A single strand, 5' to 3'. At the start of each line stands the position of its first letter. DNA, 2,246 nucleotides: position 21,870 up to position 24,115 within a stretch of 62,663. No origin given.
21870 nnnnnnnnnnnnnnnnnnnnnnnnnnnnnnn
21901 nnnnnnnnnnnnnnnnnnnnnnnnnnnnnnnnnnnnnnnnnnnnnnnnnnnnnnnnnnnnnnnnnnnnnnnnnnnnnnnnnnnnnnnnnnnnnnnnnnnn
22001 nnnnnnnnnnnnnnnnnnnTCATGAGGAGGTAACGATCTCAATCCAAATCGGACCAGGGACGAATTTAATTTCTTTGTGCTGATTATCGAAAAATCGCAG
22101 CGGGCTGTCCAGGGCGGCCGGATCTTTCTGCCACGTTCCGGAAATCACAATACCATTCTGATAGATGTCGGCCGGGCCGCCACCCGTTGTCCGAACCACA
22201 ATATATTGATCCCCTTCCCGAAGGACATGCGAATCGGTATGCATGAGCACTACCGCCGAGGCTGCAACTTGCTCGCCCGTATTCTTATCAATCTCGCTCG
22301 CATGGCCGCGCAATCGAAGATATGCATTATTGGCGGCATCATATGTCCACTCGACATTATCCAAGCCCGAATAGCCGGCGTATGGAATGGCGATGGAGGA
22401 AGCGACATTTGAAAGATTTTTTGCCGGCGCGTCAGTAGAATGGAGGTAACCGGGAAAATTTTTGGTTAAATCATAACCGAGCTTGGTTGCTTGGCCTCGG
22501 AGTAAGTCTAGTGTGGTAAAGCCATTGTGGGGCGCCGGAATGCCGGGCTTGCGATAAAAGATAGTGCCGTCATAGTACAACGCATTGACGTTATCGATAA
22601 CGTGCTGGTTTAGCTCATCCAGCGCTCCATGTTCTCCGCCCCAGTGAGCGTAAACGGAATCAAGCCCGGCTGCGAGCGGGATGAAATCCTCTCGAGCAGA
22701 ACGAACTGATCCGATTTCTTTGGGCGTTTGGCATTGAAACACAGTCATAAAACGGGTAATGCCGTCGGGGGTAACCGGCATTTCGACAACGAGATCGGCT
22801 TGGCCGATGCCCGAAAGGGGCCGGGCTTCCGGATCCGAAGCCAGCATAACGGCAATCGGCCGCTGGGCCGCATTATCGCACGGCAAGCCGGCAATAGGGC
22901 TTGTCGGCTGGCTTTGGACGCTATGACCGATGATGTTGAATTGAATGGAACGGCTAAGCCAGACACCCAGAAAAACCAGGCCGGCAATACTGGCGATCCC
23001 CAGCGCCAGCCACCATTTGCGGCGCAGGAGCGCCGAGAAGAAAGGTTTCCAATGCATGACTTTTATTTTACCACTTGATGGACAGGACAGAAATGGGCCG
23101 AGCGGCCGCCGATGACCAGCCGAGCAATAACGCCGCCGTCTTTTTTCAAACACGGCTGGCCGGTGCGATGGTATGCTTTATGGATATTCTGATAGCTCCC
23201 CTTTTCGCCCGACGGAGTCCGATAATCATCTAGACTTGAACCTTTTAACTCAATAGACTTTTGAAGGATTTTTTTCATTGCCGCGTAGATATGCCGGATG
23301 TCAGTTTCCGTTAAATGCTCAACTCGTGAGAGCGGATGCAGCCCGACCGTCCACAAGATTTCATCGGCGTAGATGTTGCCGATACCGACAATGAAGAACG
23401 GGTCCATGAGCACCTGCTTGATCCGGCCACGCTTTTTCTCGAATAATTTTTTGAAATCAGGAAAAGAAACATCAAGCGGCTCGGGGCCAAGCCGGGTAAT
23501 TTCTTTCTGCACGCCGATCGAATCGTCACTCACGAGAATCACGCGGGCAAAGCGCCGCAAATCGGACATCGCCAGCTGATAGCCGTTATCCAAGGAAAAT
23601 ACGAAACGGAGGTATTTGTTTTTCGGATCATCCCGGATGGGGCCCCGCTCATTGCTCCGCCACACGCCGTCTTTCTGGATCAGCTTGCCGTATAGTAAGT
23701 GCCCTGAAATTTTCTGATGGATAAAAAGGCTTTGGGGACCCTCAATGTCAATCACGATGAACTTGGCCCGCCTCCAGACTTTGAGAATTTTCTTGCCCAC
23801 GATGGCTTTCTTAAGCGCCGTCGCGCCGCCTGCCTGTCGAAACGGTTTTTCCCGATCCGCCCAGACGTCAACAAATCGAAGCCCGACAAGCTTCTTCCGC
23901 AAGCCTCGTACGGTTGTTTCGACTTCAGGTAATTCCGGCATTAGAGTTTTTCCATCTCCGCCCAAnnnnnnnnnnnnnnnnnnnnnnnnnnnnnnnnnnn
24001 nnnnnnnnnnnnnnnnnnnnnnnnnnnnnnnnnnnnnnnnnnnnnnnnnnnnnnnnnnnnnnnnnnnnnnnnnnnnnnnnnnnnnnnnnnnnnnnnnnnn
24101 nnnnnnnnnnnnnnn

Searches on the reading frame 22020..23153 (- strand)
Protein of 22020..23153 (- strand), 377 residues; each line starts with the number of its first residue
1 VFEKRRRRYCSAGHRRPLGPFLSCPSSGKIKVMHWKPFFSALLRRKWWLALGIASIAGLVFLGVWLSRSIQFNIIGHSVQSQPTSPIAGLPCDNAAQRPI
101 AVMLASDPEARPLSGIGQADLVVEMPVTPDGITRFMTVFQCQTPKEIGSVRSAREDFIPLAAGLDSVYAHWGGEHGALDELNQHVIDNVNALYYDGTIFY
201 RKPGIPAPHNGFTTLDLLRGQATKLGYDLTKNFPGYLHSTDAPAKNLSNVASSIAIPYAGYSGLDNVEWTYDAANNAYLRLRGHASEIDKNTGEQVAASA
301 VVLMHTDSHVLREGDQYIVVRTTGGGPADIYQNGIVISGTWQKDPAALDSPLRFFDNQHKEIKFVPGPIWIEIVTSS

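Call 35: search_protein_families(library=pfam, proteins=[window:22020-23153:-])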
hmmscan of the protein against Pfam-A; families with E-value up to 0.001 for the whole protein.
window:22020-23153:- (377 aa): 2 families
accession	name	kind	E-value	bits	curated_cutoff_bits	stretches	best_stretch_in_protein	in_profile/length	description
PF11258.13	DUF3048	-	2.4e-38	132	25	1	93-227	10-147/148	Protein of unknown function (DUF3048) N-terminal domain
PF17479.7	DUF3048_C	-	2.4e-20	73.4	25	1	261-371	5-114/114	Protein of unknown function (DUF3048) C-terminal domain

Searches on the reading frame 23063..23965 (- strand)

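Call 35: search_protein_families(library=pfam, proteins=[window:23063-23965:-])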
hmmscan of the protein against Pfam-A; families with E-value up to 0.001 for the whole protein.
window:23063-23965:- (300 aa): 3 families
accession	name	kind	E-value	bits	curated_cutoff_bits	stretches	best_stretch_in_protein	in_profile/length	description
PF01149.29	Fapy_DNA_glyco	-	3.6e-26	92.5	25.5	1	9-142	1-117/117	Formamidopyrimidine-DNA glycosylase N-terminal domain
PF06831.19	H2TH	-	1.7e-21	76.4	34.7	1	159-246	1-90/93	Formamidopyrimidine-DNA glycosylase H2TH domain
PF05833.16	NFACT_N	-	1e-05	25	31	1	161-239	168-245/456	NFACT N-terminal and middle domains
